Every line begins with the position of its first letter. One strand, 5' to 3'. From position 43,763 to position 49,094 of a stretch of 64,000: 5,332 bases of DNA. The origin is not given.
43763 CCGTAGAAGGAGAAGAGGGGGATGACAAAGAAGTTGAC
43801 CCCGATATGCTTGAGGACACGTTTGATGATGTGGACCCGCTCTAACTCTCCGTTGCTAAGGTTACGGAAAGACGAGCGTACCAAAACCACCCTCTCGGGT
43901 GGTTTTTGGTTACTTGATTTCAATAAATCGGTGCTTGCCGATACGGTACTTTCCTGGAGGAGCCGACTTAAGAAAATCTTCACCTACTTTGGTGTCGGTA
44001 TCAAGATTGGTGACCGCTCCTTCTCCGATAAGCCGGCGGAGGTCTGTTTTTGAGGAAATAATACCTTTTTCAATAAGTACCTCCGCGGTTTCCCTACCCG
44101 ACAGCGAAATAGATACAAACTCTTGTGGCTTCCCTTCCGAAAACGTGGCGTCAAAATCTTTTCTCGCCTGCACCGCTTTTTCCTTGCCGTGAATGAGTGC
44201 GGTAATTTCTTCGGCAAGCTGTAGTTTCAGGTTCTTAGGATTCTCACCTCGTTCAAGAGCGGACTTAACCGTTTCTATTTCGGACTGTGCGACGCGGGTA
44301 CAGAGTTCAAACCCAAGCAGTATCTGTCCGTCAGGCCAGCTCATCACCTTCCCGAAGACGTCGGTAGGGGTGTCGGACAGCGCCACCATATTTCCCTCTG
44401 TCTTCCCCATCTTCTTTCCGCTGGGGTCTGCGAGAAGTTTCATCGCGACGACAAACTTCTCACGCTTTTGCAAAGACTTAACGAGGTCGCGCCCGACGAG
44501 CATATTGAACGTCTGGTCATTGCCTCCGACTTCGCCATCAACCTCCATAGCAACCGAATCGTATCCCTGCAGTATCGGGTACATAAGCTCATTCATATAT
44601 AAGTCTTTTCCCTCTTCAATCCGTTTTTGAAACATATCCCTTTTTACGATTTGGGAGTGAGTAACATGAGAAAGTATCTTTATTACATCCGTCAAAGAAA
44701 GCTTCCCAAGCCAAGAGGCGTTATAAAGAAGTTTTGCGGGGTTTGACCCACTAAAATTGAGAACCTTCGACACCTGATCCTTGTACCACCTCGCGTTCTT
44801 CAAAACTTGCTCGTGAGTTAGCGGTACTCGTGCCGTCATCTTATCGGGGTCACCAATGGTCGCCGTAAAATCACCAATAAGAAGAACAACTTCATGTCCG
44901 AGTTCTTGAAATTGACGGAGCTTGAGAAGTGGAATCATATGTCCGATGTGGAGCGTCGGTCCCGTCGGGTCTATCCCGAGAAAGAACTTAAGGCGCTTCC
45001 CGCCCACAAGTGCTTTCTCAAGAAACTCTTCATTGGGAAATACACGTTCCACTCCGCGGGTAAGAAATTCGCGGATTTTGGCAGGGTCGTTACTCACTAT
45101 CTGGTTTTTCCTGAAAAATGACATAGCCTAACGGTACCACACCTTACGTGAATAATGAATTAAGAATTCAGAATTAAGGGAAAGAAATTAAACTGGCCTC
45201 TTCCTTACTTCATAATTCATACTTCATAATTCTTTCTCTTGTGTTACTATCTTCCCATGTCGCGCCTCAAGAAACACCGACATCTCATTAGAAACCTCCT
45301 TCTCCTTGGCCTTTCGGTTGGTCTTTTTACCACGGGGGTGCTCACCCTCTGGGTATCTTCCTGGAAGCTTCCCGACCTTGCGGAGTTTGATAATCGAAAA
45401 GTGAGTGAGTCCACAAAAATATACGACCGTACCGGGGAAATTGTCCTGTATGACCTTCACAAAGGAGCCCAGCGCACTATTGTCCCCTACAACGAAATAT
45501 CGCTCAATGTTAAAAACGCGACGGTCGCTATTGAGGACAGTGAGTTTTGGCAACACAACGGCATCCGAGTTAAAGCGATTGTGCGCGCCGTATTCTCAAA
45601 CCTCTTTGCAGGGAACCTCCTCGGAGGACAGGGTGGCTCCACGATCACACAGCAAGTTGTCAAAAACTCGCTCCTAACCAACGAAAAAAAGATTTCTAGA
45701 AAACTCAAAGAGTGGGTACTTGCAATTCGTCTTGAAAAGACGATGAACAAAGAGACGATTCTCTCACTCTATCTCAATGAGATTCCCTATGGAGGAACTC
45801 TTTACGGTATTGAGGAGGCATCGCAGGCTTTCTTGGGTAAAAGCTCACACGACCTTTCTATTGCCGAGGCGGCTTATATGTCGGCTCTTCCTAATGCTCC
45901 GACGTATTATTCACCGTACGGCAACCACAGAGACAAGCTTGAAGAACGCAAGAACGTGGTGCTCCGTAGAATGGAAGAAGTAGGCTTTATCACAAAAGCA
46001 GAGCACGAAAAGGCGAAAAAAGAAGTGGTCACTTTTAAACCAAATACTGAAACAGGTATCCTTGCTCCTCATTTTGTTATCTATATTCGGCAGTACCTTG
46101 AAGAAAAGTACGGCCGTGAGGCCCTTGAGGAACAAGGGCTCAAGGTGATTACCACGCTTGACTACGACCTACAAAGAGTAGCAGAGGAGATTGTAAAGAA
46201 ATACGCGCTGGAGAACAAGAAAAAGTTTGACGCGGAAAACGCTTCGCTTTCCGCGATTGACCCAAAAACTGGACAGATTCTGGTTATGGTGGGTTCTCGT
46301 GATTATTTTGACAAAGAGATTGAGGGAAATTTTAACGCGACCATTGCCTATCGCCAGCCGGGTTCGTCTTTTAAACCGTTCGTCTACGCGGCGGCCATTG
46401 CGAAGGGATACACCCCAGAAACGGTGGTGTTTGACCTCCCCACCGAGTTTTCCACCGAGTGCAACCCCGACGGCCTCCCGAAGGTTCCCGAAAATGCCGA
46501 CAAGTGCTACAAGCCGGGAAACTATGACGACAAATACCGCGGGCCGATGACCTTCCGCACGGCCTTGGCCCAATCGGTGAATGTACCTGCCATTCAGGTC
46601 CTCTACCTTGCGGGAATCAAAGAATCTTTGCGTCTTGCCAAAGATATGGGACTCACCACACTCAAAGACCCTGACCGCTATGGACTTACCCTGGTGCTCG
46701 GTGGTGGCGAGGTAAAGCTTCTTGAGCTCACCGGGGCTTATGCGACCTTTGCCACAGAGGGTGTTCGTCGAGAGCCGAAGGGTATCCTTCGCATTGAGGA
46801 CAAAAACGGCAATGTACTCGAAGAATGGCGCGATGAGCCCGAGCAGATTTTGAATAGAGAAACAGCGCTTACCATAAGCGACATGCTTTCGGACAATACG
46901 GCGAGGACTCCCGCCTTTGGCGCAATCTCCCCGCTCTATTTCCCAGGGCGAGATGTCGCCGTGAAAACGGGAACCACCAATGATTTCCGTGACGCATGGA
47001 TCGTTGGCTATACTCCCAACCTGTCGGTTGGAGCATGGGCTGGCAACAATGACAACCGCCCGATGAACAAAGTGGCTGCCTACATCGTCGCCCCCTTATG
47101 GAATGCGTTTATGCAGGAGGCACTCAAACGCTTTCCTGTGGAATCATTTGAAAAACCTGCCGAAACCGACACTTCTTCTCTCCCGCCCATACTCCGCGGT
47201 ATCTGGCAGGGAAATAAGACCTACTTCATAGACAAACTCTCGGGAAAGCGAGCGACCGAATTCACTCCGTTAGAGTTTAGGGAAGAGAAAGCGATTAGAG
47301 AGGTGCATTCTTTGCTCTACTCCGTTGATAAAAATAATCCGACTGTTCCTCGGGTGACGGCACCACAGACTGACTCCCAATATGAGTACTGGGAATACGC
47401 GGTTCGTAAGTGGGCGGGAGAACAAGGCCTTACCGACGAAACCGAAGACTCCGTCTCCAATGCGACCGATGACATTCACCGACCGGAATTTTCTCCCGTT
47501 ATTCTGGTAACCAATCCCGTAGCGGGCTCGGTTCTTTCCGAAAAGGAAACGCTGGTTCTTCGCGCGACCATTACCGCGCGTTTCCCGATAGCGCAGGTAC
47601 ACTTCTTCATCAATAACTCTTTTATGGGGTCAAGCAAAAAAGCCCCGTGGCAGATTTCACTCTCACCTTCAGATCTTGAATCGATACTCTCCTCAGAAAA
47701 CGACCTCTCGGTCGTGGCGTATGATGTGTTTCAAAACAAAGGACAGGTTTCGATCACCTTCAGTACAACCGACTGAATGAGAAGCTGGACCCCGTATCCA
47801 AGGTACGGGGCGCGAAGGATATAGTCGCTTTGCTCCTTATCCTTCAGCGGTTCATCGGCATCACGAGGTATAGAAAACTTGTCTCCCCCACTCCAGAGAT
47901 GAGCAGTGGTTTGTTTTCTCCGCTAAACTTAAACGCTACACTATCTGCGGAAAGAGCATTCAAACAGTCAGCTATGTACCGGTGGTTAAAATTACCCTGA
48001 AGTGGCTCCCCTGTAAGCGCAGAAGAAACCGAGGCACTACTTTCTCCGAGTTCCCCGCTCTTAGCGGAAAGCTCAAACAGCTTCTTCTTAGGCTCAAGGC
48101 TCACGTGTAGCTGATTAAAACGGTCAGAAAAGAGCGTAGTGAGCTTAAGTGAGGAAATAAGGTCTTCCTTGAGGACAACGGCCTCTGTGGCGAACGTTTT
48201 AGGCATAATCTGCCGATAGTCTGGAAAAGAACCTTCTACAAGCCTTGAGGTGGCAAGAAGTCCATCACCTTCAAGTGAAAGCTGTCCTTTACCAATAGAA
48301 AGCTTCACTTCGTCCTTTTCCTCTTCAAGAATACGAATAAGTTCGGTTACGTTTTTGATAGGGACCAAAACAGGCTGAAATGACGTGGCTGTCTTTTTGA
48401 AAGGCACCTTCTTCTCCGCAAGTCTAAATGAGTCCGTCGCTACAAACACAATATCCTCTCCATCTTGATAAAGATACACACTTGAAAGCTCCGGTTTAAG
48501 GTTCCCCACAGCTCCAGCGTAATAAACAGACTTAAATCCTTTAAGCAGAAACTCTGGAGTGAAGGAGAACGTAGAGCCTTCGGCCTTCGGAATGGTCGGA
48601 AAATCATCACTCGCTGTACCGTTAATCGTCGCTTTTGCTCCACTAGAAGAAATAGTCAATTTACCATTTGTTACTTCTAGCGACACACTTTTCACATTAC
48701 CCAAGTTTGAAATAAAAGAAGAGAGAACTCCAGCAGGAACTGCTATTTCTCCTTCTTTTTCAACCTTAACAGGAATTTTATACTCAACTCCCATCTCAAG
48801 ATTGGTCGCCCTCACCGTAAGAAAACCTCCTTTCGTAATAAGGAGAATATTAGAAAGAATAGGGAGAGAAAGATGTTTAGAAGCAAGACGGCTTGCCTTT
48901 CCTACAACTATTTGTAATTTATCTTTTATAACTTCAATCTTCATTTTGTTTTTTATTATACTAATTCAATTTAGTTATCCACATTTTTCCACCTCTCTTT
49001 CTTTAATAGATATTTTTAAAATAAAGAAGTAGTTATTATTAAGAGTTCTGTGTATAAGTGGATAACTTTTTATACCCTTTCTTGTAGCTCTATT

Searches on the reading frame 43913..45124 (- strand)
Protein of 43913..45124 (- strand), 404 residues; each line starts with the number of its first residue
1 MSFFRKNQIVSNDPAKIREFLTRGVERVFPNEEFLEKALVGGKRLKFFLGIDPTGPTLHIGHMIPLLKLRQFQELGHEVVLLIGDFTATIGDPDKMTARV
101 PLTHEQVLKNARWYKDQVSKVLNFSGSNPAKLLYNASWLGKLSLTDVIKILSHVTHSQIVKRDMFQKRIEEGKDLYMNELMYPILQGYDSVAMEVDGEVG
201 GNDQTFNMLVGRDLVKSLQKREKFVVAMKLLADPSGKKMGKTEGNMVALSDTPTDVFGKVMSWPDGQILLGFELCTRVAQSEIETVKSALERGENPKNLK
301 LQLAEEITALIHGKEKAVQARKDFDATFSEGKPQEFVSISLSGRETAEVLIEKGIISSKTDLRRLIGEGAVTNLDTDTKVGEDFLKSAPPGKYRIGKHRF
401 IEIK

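Call 40: search_protein_families(library=pfam, proteins=[window:43913-45124:-], max_evalue=0.0001)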
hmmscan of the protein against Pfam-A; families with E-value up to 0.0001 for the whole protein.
window:43913-45124:- (404 aa): 1 family
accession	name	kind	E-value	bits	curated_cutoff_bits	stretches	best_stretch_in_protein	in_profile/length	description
PF00579.31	tRNA-synt_1b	-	1.2e-66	225.4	21.1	1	43-328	4-291/292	tRNA synthetases class I (W and Y)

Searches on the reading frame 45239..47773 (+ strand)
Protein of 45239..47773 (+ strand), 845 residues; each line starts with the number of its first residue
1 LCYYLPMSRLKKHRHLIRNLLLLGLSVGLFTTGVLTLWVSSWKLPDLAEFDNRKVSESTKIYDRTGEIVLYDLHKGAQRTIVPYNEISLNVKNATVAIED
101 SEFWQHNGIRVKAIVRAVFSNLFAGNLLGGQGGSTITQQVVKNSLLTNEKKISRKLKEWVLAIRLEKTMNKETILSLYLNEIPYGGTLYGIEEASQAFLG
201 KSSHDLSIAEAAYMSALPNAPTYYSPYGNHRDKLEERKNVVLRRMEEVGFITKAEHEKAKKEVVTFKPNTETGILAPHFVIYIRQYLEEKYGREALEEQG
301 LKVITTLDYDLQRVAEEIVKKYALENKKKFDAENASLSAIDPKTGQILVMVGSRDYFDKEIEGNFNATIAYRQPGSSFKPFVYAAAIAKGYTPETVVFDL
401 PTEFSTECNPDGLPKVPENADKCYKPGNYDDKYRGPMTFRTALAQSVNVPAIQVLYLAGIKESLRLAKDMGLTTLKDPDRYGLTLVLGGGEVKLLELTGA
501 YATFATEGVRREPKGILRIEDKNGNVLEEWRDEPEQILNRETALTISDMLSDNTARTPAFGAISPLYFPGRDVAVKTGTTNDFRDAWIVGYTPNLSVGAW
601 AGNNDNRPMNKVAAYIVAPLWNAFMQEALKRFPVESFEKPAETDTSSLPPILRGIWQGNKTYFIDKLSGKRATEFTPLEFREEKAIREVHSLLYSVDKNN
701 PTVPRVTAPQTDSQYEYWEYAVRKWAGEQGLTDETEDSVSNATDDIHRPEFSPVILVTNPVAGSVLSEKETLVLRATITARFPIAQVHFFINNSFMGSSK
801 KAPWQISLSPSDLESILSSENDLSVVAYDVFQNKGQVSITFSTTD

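Call 40: search_protein_families(library=pfam, proteins=[window:45239-47773:+], max_evalue=0.0001)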
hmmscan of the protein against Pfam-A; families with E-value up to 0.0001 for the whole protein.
window:45239-47773:+ (845 aa): 3 families
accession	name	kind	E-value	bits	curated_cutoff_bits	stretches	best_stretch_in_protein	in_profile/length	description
PF00912.28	Transgly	-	2.3e-58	197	27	1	71-245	6-177/178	Transglycosylase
PF00905.27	Transpeptidase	-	7.7e-21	75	22.1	1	339-613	5-286/299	Penicillin binding protein transpeptidase domain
PF17957.7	Big_7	-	1.1e-08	36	24.1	1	753-813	1-61/70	Bacterial Ig domain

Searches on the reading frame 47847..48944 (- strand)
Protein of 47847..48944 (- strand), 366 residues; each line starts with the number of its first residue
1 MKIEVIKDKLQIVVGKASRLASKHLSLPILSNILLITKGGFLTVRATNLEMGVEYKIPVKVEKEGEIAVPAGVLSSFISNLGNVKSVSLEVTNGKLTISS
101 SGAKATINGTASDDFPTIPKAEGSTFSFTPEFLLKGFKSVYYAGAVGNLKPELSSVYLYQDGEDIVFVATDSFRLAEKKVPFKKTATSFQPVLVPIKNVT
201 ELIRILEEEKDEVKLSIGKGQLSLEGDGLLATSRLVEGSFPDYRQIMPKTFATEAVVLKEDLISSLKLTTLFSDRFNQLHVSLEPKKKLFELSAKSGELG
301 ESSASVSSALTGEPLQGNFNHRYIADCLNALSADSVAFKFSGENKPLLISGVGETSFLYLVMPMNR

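Call 40: search_protein_families(library=pfam, proteins=[window:47847-48944:-], max_evalue=0.0001)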
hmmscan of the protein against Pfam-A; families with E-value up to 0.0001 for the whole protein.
window:47847-48944:- (366 aa): 3 families
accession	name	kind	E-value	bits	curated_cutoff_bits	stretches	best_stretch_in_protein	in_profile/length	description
PF02768.20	DNA_pol3_beta_3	-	1.4e-23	83.5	27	1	244-364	1-120/121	DNA polymerase III beta subunit, C-terminal domain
PF02767.21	DNA_pol3_beta_2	-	2.6e-23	82.9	27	1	143-242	17-116/116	DNA polymerase III beta subunit, central domain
PF00712.24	DNA_pol3_beta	-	4.7e-22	78.8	24.4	1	1-119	1-120/120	DNA polymerase III beta subunit, N-terminal domain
